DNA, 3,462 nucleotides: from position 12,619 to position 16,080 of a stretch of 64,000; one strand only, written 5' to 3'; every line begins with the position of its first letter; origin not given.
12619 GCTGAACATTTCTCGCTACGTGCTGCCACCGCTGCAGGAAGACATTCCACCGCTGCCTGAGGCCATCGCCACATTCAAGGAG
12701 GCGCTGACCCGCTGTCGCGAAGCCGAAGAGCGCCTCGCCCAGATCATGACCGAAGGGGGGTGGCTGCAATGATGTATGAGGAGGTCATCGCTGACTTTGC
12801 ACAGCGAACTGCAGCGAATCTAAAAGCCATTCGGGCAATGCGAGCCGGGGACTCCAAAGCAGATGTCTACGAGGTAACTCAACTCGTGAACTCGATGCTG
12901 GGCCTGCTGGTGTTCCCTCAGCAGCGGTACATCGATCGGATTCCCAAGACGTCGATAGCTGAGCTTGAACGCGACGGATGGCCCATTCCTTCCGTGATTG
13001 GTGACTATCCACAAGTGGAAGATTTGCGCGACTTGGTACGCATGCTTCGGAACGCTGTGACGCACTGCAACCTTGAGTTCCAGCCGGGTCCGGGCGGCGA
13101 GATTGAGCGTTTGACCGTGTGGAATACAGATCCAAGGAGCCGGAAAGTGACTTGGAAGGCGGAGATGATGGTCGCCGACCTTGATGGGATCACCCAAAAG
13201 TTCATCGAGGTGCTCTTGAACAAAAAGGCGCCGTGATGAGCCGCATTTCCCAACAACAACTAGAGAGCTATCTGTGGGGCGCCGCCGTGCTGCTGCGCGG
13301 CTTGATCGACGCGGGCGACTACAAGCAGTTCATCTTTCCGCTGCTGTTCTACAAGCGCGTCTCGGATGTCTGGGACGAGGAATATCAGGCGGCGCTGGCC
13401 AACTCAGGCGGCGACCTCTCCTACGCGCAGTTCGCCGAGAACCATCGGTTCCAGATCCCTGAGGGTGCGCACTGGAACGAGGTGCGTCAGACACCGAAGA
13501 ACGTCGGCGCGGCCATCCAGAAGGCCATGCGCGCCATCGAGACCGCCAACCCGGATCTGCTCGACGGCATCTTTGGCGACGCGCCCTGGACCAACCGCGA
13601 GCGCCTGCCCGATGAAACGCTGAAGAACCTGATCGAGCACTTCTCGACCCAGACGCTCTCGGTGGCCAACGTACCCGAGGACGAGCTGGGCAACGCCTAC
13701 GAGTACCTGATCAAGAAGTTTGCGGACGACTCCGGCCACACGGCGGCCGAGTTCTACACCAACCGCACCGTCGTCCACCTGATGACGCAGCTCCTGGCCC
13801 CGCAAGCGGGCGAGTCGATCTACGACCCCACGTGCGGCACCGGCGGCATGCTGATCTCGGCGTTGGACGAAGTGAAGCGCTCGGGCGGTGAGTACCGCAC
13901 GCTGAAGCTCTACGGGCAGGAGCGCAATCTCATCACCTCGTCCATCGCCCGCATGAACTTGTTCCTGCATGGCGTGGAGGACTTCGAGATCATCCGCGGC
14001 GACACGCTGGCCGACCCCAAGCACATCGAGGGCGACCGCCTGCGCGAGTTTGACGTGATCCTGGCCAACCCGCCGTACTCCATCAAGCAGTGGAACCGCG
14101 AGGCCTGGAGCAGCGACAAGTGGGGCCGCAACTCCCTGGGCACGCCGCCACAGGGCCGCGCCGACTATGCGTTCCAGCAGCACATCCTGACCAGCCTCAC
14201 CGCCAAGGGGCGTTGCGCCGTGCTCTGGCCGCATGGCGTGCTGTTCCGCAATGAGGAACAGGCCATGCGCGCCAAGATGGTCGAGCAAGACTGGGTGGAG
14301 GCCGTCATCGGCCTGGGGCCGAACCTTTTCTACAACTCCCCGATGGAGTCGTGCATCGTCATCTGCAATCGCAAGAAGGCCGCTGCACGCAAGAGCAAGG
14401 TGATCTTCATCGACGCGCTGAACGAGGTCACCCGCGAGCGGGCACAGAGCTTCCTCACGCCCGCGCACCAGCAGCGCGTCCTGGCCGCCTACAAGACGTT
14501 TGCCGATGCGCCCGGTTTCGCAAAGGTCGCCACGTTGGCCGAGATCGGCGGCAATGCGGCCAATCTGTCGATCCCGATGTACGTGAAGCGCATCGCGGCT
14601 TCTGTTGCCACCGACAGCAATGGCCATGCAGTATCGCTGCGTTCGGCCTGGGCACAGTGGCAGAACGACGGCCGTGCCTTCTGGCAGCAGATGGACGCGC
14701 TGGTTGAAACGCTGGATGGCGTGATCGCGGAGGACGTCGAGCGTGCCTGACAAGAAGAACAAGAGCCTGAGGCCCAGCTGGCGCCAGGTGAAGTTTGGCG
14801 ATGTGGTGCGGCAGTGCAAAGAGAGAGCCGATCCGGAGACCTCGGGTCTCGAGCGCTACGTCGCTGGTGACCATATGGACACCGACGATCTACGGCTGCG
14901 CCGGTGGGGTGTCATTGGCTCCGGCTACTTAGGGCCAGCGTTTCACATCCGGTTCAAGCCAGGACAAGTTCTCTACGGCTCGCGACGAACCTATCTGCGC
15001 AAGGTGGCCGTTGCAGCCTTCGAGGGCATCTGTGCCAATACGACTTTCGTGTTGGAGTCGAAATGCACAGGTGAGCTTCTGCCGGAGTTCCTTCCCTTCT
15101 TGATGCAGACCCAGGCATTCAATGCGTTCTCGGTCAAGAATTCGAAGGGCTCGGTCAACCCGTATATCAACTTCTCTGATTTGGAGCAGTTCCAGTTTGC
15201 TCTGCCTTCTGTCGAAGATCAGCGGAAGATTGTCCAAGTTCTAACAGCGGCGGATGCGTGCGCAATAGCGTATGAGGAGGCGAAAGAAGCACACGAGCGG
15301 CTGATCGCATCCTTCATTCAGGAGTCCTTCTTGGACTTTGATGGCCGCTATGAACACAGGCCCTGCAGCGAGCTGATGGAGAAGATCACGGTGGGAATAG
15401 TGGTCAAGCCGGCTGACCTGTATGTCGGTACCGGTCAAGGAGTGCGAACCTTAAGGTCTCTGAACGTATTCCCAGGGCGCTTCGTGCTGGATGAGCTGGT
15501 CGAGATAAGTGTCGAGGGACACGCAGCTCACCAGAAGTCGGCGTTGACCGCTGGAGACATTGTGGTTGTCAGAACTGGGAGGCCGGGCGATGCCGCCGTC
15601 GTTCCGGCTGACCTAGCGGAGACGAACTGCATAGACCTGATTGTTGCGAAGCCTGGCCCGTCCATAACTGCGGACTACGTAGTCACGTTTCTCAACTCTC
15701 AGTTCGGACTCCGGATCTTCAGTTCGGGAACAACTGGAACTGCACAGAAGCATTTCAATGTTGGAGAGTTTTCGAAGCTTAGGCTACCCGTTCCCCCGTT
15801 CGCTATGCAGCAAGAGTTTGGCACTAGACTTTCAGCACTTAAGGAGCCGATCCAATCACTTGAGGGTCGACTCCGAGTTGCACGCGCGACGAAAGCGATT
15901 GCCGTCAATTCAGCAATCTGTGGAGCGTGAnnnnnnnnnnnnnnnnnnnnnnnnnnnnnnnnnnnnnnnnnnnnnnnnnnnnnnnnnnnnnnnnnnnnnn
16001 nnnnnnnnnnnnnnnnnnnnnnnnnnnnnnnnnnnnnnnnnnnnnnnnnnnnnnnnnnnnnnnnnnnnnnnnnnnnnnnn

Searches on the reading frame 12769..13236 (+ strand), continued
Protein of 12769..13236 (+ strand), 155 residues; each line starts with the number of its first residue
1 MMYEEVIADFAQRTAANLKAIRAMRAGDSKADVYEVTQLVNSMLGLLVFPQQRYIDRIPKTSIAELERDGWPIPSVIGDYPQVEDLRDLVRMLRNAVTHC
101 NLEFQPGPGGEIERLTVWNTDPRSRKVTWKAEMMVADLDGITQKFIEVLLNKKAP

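Call 62: predict_structure(alignment_id=A1)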
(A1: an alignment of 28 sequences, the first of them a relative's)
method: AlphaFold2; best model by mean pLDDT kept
length: 155 residues; sequences in the alignment: 28
mean_pLDDT: 87.7   pTM: 0.80
mean pLDDT of the five models: 87.7, 82.9, 82.3, 79.9, 78.9
residues with pLDDT >= 90: 79; 70-90: 65; 50-70: 10; < 50: 1
segments of 3 or more residues with pLDDT < 50: none
pLDDT, mean of each block of 10 residues (from residue 1): 82 89 76 77 87 85 94 95 94 92 88 93 94 93 91 59
secondary structure, 60 per line:
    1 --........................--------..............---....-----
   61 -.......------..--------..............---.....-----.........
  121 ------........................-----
elements in order: H3-26 H35-48 H52-55 H63-68 H86-98 E102-106 E112-120 E127-134 H135-150

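Call 64: fold_search(model_id=the predicted structure, library=pdb)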
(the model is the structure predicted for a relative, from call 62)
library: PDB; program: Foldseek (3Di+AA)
matches with E <= 10: 520; with E <= 0.001: 0
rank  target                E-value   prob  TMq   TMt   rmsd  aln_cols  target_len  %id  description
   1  3ecf_A                2.2e-01  0.10  0.18  0.20  13.7       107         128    8  Crystal structure of an ntf2-like protein (ava_4193) from anabaena variabilis atcc 29413 at 1.90 A resolution (released 2008-09-30)
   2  9m48_B                4.0e-01  0.11  0.20  0.13   9.1       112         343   14  Cryo-EM structure of 6:1 nsp15/dsRNA complex (released 2026-02-11)
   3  5t0z_B                4.5e-01  0.11  0.12  0.12   9.7        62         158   19  PelC from Geobacter metallireducens (released 2017-03-15)
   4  5h1a_D                4.5e-01  0.08  0.17  0.13  13.9       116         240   14  Crystal structure of an IclR homolog from Microbacterium sp. strain HM58-2 (released 2017-01-18)
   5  6xdh_B                4.8e-01  0.10  0.21  0.13   9.1       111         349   14  Crystal Structure of NendoU (Uridylate-specific endoribonuclease, nsp15) from Betacoronavirus SARS-CoV-2 (released 2020-06-17)
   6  7k1o_A                5.1e-01  0.10  0.23  0.14   8.2       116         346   14  Crystal Structure of NSP15 Endoribonuclease from SARS CoV-2 in the Complex with Uridine-3',5'-Diphosphate (released 2020-09-23)
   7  3by8                  5.1e-01  0.08  0.20  0.22  14.5       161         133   13  Crystal Structure of the E.coli DcuS Sensor Domain (released 2008-08-12)
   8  3lza_C                5.5e-01  0.08  0.19  0.21  15.9       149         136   13  Crystal structure of Putative SnoaL-like polyketide cyclase (YP_563807.1) from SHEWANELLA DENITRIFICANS OS-217 at 1.70 (released 2010-05-12)
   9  9hh6_B                5.8e-01  0.08  0.20  0.13   9.5       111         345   15  Crystal Structure of Nsp15 Endoribonuclease from SARS CoV-2 in Complex with TAS-103 (released 2025-05-28)
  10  5t0z_A                6.2e-01  0.10  0.12  0.12   9.7        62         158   19  PelC from Geobacter metallireducens (released 2017-03-15)
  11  9m48_C                6.2e-01  0.08  0.20  0.13   9.2       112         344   14  Cryo-EM structure of 6:1 nsp15/dsRNA complex (released 2026-02-11)
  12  4bjp                  6.6e-01  0.08  0.15  0.07   8.9        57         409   10  Crystal structure of E. coli penicillin binding protein 3 (released 2014-05-07)
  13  6w3x_A                7.0e-01  0.06  0.21  0.15  17.6       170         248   11  Crystal structure of ligand-binding domain of Campylobacter jejuni chemoreceptor Tlp3 in complex with L-valine (released 2020-05-20)
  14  3hqc                  7.5e-01  0.12  0.16  0.17   6.6        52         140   15  Crystal structure of Phosphotyrosine-binding domain from the Human Tensin-like C1 domain-containing phosphatase (TENC1) (released 2009-07-21)
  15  5t11_K                7.5e-01  0.10  0.14  0.16   9.0        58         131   17  PelC L103M dodecamer from Paraburkholderia phytofirmans, space group C2 (released 2017-03-15)
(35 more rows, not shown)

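Call 66: search_protein_families(library=phrogs, proteins=[window:12769-13236:+], max_evalue=0.00001)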
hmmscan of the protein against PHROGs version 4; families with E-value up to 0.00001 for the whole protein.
window:12769-13236:+ (155 aa): 0 families

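Call 68: fold_search(model_id=the predicted structure, library=viral)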
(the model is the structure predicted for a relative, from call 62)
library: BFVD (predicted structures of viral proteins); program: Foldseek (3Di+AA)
matches with E <= 10: 624; with E <= 0.001: 0
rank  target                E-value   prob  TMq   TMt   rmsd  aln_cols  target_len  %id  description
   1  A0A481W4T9            3.2e-02  0.30  0.24  0.22  18.5       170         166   13  Uncharacterized protein [Pseudomonas phage Psa21]
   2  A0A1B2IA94            1.3e-01  0.16  0.23  0.21  14.5       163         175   15  Uncharacterized protein [Erwinia phage vB_EamM_Asesino]
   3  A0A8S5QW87            1.7e-01  0.57  0.21  0.37   6.9        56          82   21  Uncharacterized protein [Myoviridae sp. ctTK08]
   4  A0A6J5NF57            2.2e-01  0.15  0.16  0.30  12.6        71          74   21  Uncharacterized protein [uncultured Caudovirales phage]
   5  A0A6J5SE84            2.8e-01  0.54  0.18  0.21   3.3        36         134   19  Uncharacterized protein [uncultured Caudovirales phage]
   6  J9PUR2                2.9e-01  0.41  0.23  0.27   3.6        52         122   19  Uncharacterized protein [Bacillus phage BPS13]
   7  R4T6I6                2.9e-01  0.06  0.16  0.12  19.3       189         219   10  Uncharacterized protein [Haloarcula hispanica tailed virus 1]
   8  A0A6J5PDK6            3.3e-01  0.18  0.26  0.26  12.5       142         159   14  Uncharacterized protein [uncultured Caudovirales phage]
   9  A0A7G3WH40            3.3e-01  0.07  0.17  0.17  15.8       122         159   11  DNA repair protein RAD52-like protein [Arthronema virus TR020]
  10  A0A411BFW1            4.2e-01  0.20  0.18  0.14   7.0        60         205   18  (no name in the UniProt tables at hand)
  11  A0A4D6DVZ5            4.5e-01  0.41  0.20  0.22   5.9        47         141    6  Uncharacterized protein [Salmonella phage ZCSE2]
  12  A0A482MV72            4.5e-01  0.06  0.16  0.18  16.0       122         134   13  Uncharacterized protein [Escherichia phage vB_EcoM_WFC]
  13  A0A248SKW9            4.8e-01  0.44  0.38  0.18   8.1       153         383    8  Uncharacterized protein [Klebsiella phage SopranoGao]
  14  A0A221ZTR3            4.8e-01  0.15  0.14  0.29   8.7        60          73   18  (no name in the UniProt tables at hand)
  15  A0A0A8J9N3            4.8e-01  0.07  0.17  0.12  15.3       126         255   11  Uncharacterized protein [Ralstonia phage RSL2]
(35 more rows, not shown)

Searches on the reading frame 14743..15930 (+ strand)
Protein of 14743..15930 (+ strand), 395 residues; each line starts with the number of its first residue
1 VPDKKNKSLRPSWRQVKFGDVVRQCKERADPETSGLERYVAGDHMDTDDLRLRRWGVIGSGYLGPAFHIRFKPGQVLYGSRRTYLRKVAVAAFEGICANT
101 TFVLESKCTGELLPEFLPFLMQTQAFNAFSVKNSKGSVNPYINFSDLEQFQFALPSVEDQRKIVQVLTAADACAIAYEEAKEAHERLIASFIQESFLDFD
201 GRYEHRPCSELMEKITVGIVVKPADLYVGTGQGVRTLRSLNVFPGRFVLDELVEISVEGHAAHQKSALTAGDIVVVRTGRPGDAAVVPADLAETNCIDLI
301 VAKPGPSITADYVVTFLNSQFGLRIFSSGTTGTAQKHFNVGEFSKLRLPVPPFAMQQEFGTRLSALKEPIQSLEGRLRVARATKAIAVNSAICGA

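Call 3: search_protein_families(library=pfam, proteins=[window:14743-15930:+])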
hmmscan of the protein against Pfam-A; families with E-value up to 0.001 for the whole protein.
window:14743-15930:+ (395 aa): 1 family
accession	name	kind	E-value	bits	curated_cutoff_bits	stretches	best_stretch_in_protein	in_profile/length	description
PF01420.25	Methylase_S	-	2.4e-15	57.6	22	2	80-182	66-163/168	Type I restriction modification DNA specificity domain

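Call 4: search_protein_families(library=ncbifam, proteins=[window:14743-15930:+])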
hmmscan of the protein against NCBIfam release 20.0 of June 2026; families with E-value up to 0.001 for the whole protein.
window:14743-15930:+ (395 aa): 2 families
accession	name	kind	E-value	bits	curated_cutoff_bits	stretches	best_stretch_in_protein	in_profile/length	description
NF007278.0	PRK09737.1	equivalog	1.9e-12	46.7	662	1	203-364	221-383/461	type I restriction-modification system specificity subunit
NF047740.1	antiphage_MADS5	equivalog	2.5e-09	36.5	400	1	251-358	84-193/461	methylation-associated defense system restriction endonuclease subunit S MAD5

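Call 32: search_solved_structures(query=window:14743-15930:+, max_evalue=0.001, show_alignments=1)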
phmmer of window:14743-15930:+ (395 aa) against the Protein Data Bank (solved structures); distinct sequences matched with E-value up to 0.001: 4.
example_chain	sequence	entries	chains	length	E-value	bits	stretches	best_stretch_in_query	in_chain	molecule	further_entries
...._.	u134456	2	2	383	2.5e-37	132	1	9-358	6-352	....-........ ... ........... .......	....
5ybb_D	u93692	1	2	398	3.5e-08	36.1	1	9-169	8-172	Restriction endonuclease S subunits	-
3okg_A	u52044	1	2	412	3.9e-08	36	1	9-169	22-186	Restriction endonuclease S subunits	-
1yf2_A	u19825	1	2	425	6.9e-06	28.6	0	133-188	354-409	Type I restriction-modification enzyme, S subunit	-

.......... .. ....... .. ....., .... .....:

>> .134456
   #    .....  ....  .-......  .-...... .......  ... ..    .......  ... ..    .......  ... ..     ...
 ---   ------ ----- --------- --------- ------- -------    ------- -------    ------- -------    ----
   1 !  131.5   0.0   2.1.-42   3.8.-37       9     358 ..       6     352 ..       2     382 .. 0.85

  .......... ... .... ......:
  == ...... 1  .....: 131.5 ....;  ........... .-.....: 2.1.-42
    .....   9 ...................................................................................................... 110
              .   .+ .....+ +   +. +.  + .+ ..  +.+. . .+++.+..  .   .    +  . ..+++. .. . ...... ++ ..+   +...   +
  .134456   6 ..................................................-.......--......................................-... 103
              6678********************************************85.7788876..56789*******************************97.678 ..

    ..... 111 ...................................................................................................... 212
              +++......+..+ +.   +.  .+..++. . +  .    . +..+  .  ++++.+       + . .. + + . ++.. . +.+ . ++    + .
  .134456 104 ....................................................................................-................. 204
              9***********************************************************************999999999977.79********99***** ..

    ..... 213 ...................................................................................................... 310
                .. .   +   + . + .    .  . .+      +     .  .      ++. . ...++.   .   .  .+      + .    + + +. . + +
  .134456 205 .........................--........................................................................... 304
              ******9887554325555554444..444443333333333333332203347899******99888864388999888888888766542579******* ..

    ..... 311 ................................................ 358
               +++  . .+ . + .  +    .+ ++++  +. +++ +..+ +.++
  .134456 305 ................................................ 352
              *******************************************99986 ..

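Call 38: search_protein_families(library=padloc, proteins=[window:14743-15930:+], max_evalue=0.001)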
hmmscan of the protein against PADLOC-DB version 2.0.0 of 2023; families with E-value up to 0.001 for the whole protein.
window:14743-15930:+ (395 aa): 110 families (the best 25 are shown)
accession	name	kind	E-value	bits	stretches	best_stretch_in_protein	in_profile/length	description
PDLC03100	Specificity_I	-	4.4e-83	277.9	1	5-392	2-388/392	Type I specificity subunit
PDLC03038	MTase_I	-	7.7e-44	147.8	1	10-372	515-871/896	Type I methyltransferase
PDLC03103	Specificity_I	-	2.9e-43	147.1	1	9-385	6-382/392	Type I specificity subunit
PDLC03156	Specificity_I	-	1.7e-32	111.4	2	210-384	13-189/413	Type I specificity subunit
PDLC03150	Specificity_I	-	6.3e-32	109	1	210-382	252-422/475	Type I specificity subunit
PDLC03065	Specificity_I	-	7e-32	109.2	1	11-224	11-218/363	Type I specificity subunit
PDLC03069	Specificity_I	-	8e-31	105.5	1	13-373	1-364/387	Type I specificity subunit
PDLC03194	Specificity_I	-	4.8e-27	93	2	7-190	195-377/391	Type I specificity subunit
PDLC03089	Specificity_I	-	1.6e-26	91.4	2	13-175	5-173/446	Type I specificity subunit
PDLC03179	Specificity_I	-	2.7e-26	90.6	2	231-384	422-576/589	Type I specificity subunit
PDLC03107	Specificity_I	-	3.2e-25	87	1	74-374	67-370/392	Type I specificity subunit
PDLC03086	Specificity_I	-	1.2e-24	85.1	2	225-373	31-180/458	Type I specificity subunit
PDLC03101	Specificity_I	-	1.8e-24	85.1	1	10-380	3-388/411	Type I specificity subunit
PDLC03162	Specificity_I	-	1.2e-23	81.6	2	80-188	291-398/431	Type I specificity subunit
PDLC03109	Specificity_I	-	3.4e-23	80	1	212-393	304-494/591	Type I specificity subunit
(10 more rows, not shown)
